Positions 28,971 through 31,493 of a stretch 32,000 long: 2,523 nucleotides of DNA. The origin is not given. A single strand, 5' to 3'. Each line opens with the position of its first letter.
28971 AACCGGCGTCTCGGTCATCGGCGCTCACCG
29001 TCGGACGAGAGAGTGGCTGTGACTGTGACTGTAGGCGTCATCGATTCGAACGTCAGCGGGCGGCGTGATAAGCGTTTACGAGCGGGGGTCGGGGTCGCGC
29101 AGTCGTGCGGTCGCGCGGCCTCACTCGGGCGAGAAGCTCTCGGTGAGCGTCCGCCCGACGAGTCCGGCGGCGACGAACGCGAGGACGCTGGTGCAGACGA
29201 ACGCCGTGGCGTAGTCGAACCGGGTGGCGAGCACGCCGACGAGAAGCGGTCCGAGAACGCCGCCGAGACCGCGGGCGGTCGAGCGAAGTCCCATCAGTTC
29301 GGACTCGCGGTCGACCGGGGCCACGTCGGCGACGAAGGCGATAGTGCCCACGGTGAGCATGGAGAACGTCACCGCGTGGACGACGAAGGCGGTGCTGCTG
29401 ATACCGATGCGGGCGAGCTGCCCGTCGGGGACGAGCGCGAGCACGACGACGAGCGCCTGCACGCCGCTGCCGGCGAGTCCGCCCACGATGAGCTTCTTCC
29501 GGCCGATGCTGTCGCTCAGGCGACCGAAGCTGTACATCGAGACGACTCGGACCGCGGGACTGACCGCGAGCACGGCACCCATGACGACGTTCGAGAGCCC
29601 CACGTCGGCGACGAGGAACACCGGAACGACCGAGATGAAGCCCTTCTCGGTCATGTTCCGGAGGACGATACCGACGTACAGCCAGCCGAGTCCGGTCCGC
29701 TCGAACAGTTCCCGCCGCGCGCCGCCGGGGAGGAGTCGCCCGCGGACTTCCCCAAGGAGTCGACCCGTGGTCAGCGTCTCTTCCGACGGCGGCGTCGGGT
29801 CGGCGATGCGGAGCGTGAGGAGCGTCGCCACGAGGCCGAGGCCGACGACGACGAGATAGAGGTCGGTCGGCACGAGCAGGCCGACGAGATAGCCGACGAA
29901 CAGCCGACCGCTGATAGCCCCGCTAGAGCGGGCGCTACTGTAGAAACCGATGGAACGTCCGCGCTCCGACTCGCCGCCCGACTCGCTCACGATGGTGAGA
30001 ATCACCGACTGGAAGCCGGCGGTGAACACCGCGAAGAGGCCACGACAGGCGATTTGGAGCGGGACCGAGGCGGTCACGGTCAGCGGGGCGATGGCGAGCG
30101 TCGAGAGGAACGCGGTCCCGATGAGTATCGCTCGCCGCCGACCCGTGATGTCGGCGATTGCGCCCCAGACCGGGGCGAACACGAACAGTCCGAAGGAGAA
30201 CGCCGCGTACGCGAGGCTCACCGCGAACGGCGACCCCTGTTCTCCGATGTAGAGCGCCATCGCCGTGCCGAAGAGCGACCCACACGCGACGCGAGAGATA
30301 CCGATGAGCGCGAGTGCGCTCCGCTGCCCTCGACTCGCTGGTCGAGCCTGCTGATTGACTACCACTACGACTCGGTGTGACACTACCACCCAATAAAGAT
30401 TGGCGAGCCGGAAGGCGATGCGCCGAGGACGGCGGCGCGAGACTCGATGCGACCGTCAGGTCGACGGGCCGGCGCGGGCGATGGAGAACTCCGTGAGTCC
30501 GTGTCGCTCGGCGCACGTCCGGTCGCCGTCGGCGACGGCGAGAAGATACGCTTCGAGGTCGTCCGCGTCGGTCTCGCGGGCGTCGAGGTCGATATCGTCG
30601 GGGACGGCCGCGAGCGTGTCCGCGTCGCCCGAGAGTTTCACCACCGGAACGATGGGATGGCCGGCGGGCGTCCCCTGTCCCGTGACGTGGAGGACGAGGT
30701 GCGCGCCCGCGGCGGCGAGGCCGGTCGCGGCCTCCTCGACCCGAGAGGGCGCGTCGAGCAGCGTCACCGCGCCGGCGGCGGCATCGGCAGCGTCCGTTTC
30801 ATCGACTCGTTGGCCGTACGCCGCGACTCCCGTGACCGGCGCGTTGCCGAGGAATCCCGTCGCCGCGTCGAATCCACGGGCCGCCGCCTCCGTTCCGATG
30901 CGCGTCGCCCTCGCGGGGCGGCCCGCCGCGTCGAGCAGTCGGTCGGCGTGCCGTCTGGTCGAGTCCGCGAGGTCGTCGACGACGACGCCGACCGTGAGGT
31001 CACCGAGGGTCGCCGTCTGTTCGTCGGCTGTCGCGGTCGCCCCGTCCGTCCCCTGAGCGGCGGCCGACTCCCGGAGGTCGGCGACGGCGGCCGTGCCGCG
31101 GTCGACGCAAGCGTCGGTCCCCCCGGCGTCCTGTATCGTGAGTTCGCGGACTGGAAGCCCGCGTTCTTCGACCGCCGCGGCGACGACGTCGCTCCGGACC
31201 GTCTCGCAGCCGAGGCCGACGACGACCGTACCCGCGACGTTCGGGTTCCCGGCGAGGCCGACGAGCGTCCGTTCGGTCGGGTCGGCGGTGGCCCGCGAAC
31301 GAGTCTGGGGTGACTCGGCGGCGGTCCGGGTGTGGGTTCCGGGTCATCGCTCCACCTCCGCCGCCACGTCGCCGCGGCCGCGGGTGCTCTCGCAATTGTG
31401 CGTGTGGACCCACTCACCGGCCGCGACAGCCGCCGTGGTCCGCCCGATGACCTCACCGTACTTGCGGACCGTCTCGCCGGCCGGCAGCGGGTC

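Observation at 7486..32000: Haloarchaeal pectin/oligogalacturonide utilisation island assembled from non-textbook parts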

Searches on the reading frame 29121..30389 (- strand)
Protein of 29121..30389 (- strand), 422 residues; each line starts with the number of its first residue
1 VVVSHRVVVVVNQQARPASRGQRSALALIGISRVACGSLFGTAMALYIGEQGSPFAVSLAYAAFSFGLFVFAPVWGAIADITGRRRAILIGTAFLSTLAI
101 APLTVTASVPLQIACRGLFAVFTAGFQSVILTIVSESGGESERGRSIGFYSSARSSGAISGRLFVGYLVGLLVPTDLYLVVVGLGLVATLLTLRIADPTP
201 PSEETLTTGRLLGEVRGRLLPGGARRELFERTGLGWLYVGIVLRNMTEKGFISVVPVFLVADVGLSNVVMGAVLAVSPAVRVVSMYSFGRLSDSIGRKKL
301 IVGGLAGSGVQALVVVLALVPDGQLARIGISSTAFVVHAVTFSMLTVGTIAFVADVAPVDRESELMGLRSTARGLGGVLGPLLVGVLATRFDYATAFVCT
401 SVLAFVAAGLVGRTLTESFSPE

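Call 5: search_protein_families(library=pfam, proteins=[window:29121-30389:-], max_evalue=0.01)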
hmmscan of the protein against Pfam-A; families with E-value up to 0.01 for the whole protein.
window:29121-30389:- (422 aa): 5 families
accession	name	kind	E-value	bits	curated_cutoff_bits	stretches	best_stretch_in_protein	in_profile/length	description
PF07690.21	MFS_1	-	2.9e-48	165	33.4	2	27-323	2-293/347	Major Facilitator Superfamily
PF12832.13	MFS_1_like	-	5.6e-12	45.8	25.2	1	54-397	33-371/373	MFS_1 like family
PF13347.12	MFS_2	-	5e-07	29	27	1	25-137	228-342/427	MFS/sugar transport protein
PF00083.30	Sugar_tr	-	1.8e-06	27.5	22.3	1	56-192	47-184/452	Sugar (and other) transporter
PF05977.19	MFS_3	-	0.00042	19.3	27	1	52-112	42-101/524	Transmembrane secretion effector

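Call 55: search_protein_families(library=ncbifam, proteins=[window:29121-30389:-], max_evalue=0.001)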
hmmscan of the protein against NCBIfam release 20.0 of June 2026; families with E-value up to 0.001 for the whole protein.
window:29121-30389:- (422 aa): 22 families
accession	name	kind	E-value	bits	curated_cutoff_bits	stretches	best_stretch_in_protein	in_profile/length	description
TIGR00880.1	2_A_01_02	superfamily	4.3e-15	56.1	131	2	285-417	15-140/141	multidrug resistance protein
TIGR00893.1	2A0114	subfamily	3.6e-12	45.9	395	1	56-407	30-391/399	D-galactonate transporter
NF012174.0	tet_MFS_A_B_C_D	equivalog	1.2e-10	40.8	475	2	60-191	45-176/382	Tet(A)/Tet(B)/Tet(C) family tetracycline efflux MFS transporter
NF045684.1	tet_MFS_65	exception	4.6e-10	39.2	800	2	54-199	34-176/383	tetracycline efflux MFS transporter Tet(65)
NF041040.1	FslB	exception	1.6e-07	30.7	600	0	59-197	51-188/417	rhizoferrin export MFS transporter FslB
NF045486.1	tet_MFS_30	exception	3.1e-07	30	730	1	264-401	37-165/392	tetracycline efflux MFS transporter Tet(30)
TIGR00710.1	efflux_Bcr_CflA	subfamily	2.1e-06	27.4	200.9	1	283-417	55-182/385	Bcr/CflA family efflux MFS transporter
TIGR00881.1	2A0104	subfamily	2.6e-06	26.7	407.75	0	56-169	253-370/379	phosphoglycerate transporter protein PgtP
NF047396.1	MFS_flip_LtaA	equivalog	6.9e-06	25.3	450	1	237-406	213-378/394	lipoteichoic acid biosynthesis MFS flippase LtaA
TIGR00891.1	2A0112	subfamily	1.1e-05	24.7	552.9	1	237-401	243-402/405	sialate:H+ symport family MFS transporter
NF012193.0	tet_MFS_A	exception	1.1e-05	24.6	840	1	254-403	26-168/394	tetracycline efflux MFS transporter Tet(A)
NF012194.0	tet_MFS_J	exception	2.3e-05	23.5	870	0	260-400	34-164/398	tetracycline efflux MFS transporter Tet(J)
NF002962.0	PRK03633.1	equivalog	3.3e-05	23.1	361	1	40-408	25-365/382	MFS transporter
NF008314.0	PRK11102.1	equivalog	4.6e-05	22.8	303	0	286-421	63-191/396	Bcr/CflA family multidrug efflux MFS transporter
NF012192.0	tet_MFS_G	exception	5.2e-05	22.4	800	0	66-172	52-156/391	tetracycline efflux MFS transporter Tet(G)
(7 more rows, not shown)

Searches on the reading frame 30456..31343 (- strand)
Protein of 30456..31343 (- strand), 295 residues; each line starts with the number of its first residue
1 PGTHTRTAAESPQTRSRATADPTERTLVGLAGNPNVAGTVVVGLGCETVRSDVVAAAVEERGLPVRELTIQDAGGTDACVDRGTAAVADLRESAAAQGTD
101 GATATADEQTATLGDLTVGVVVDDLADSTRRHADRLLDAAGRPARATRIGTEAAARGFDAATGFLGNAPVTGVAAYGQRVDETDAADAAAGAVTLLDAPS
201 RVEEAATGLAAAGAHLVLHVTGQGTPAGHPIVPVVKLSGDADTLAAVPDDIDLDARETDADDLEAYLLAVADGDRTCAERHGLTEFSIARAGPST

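Call 5: search_protein_families(library=pfam, proteins=[window:30456-31343:-], max_evalue=0.01)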
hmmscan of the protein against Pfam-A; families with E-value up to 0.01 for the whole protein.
window:30456-31343:- (295 aa): 2 families
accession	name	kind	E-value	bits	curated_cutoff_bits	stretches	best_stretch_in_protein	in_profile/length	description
PF20629.2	GD_AH_C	-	2.3e-21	76.7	26.8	1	166-292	113-240/242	D-galactarate/Altronate dehydratase, C-terminal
PF04295.18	GD_AH_second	-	1.9e-15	57.5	27.3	1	18-94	59-135/136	D-galactarate dehydratase/Altronate hydrolase, second domain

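Call 10: search_protein_families(library=ncbifam, proteins=[window:30456-31343:-], max_evalue=0.01)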
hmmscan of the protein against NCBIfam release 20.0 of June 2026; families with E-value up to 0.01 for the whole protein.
window:30456-31343:- (295 aa): 1 family
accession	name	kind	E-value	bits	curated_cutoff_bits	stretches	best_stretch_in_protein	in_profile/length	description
TIGR03248.1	galactar-dH20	equivalog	8.2e-10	37.7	730.85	1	166-284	375-495/507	galactarate dehydratase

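Call 15: find_encoding_contigs(protein=window:30456-31343:-, flank=10000, max_places=4)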
Protein window:30456-31343:- (295 aa): no gene with exactly this product is on record in the collection.
